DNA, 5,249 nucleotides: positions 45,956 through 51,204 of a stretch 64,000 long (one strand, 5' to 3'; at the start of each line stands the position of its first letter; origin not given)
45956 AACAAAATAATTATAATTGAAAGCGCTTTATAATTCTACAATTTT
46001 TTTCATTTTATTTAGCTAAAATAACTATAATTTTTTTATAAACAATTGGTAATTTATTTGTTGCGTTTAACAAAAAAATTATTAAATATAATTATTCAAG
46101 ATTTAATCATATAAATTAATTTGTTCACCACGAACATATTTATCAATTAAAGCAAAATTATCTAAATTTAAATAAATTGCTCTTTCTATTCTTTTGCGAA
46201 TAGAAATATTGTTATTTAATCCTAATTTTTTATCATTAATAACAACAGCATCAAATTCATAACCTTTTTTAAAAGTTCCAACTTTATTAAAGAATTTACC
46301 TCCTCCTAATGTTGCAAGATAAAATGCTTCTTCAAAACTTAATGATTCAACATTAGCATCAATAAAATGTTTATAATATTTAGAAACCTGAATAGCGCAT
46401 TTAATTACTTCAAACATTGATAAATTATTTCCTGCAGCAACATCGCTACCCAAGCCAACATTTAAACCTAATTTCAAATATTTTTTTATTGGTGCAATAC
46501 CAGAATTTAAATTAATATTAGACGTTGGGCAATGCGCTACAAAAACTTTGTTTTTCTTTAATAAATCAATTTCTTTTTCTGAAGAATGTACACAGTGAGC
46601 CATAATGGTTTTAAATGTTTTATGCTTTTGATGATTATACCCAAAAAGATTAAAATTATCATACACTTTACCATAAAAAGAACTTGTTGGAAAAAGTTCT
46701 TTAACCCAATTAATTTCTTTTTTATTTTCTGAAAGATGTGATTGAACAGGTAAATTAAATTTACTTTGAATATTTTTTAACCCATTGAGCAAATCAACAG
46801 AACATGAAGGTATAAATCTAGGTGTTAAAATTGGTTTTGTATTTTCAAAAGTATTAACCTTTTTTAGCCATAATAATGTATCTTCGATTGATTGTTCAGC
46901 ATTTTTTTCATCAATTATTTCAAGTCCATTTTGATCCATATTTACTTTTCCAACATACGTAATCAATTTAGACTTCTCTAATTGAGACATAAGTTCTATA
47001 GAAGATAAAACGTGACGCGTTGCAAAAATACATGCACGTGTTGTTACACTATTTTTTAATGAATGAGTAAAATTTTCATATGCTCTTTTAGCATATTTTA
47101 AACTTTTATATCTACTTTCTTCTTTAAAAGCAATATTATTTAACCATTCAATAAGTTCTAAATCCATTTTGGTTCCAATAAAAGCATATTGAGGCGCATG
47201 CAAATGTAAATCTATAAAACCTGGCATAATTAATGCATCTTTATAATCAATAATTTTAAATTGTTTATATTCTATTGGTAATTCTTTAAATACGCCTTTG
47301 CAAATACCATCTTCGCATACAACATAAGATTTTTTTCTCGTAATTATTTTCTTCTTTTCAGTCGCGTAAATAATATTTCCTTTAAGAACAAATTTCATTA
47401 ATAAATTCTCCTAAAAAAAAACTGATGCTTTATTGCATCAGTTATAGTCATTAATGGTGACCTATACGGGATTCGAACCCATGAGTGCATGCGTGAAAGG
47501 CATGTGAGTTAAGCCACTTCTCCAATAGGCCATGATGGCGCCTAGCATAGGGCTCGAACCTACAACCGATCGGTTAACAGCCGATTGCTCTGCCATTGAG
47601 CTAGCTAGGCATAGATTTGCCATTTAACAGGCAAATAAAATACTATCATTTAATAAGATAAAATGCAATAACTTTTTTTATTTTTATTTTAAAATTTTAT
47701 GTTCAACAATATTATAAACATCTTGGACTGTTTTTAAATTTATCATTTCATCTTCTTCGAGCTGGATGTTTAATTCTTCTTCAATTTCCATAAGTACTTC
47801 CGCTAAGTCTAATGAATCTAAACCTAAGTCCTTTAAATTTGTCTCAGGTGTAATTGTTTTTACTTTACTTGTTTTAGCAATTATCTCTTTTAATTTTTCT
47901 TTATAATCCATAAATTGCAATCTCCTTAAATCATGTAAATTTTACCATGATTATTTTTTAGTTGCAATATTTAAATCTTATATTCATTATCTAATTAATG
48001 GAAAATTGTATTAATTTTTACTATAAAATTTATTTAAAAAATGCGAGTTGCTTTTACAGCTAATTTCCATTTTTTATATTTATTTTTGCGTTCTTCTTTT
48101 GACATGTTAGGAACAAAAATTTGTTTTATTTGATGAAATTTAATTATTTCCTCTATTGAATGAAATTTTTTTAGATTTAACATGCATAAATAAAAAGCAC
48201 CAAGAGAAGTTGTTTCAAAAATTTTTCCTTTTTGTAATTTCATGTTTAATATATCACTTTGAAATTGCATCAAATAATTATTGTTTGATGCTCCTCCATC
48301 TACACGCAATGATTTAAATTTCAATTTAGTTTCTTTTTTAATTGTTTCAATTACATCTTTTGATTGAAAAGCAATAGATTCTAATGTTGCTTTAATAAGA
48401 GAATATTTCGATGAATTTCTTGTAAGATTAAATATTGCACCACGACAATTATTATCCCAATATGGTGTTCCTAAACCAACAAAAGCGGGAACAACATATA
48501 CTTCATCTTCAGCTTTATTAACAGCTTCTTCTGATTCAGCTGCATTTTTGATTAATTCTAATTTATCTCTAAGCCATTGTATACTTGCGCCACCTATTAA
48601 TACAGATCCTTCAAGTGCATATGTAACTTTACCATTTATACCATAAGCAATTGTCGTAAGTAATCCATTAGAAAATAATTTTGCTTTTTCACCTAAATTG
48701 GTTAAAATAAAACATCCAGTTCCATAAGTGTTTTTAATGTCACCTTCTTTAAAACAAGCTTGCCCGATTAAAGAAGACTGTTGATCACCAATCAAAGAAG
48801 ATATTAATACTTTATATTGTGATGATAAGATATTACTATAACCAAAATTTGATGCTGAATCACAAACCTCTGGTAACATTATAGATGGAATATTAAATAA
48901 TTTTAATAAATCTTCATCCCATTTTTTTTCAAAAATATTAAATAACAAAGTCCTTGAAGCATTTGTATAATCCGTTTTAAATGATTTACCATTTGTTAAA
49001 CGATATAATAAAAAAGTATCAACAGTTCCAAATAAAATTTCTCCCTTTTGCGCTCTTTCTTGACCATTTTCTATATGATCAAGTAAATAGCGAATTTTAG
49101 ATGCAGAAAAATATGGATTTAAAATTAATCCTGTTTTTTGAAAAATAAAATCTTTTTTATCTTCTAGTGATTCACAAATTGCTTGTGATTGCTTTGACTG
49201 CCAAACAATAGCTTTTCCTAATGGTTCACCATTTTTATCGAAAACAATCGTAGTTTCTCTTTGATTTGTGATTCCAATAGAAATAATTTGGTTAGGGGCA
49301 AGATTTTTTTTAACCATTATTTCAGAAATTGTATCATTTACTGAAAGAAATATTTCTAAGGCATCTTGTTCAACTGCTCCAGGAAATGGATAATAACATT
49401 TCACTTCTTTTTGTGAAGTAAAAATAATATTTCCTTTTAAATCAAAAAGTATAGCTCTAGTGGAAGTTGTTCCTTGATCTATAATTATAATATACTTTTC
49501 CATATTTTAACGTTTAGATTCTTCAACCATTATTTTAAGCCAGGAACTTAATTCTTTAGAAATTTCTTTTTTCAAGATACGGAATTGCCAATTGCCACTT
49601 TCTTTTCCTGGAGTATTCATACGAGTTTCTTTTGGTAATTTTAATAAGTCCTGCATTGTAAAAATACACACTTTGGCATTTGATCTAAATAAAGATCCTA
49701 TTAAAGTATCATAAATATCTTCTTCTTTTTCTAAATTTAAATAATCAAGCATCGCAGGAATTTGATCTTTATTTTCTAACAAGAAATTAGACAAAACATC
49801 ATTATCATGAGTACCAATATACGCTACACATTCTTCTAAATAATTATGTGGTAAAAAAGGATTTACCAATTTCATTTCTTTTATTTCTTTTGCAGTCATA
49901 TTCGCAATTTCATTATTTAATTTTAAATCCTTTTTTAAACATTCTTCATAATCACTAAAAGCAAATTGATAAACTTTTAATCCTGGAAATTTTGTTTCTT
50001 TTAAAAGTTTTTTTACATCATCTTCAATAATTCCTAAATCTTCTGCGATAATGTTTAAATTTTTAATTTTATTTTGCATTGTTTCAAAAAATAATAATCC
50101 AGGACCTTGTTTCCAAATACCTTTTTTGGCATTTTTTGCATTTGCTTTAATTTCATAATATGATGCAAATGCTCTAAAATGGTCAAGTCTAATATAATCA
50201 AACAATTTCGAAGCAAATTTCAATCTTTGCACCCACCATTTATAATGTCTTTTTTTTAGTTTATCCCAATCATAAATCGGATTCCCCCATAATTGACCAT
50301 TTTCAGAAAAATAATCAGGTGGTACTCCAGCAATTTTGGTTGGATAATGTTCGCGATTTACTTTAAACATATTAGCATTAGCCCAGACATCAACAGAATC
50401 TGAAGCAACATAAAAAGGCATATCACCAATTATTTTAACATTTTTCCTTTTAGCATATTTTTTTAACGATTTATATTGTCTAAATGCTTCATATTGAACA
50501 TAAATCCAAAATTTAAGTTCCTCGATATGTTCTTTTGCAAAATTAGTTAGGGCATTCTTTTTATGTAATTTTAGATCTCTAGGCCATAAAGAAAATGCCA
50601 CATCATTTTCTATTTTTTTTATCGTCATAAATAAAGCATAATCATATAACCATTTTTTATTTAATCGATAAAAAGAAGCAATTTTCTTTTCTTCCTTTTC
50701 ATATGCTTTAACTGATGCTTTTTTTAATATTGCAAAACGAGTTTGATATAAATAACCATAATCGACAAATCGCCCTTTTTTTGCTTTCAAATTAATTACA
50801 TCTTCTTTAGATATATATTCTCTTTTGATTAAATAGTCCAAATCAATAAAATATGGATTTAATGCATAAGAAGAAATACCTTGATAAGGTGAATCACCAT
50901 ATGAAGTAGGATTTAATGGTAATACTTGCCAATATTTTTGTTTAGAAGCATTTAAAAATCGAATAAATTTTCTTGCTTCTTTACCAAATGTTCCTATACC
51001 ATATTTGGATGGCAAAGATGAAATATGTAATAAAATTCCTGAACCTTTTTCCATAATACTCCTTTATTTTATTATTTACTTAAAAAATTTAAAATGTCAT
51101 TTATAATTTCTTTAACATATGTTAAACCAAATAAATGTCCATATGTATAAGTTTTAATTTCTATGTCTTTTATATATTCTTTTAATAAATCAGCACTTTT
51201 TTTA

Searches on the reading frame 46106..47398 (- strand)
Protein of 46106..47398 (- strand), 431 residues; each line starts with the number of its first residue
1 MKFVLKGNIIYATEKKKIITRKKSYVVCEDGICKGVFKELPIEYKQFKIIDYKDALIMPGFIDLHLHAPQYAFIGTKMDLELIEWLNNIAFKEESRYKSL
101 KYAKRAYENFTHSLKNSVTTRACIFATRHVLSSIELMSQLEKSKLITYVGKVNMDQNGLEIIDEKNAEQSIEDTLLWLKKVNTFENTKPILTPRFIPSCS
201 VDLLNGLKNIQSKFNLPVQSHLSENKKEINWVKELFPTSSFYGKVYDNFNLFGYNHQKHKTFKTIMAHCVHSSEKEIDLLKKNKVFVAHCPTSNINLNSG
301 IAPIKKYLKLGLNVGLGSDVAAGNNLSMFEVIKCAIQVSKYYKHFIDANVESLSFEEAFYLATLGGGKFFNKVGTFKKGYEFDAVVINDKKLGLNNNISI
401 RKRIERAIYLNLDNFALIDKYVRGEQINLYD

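Call 26: search_protein_families(library=pfam, proteins=[window:46106-47398:-], max_evalue=0.001)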
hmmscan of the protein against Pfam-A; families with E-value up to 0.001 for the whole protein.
window:46106-47398:- (431 aa): 2 families
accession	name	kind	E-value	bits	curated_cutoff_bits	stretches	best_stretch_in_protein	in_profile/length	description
PF01979.26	Amidohydro_1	-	5e-45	154.7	25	1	57-391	2-322/345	Amidohydrolase family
PF07969.17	Amidohydro_3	-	2.3e-07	31.1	29.7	0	48-68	1-21/472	Amidohydrolase family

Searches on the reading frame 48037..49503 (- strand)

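Call 26: search_protein_families(library=pfam, proteins=[window:48037-49503:-], max_evalue=0.001)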
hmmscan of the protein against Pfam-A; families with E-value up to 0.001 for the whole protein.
window:48037-49503:- (489 aa): 3 families
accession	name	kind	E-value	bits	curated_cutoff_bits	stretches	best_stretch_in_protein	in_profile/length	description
PF00370.27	FGGY_N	-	1.4e-66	225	28.8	1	4-247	1-245/245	FGGY family of carbohydrate kinases, N-terminal domain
PF02782.22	FGGY_C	-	1.8e-36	126.2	27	1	258-442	3-196/198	FGGY family of carbohydrate kinases, C-terminal domain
PF01869.26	BcrAD_BadFG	-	0.00099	19.1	31.5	0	8-74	3-63/271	BadF/BadG/BcrA/BcrD ATPase family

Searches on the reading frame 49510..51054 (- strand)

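Call 26: search_protein_families(library=pfam, proteins=[window:49510-51054:-], max_evalue=0.001)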
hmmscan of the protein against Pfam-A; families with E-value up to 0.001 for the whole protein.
window:49510-51054:- (515 aa): 1 family
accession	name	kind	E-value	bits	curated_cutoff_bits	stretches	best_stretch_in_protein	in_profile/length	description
PF02446.23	Glyco_hydro_77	-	4.5e-159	530.7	25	1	9-497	1-463/465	4-alpha-glucanotransferase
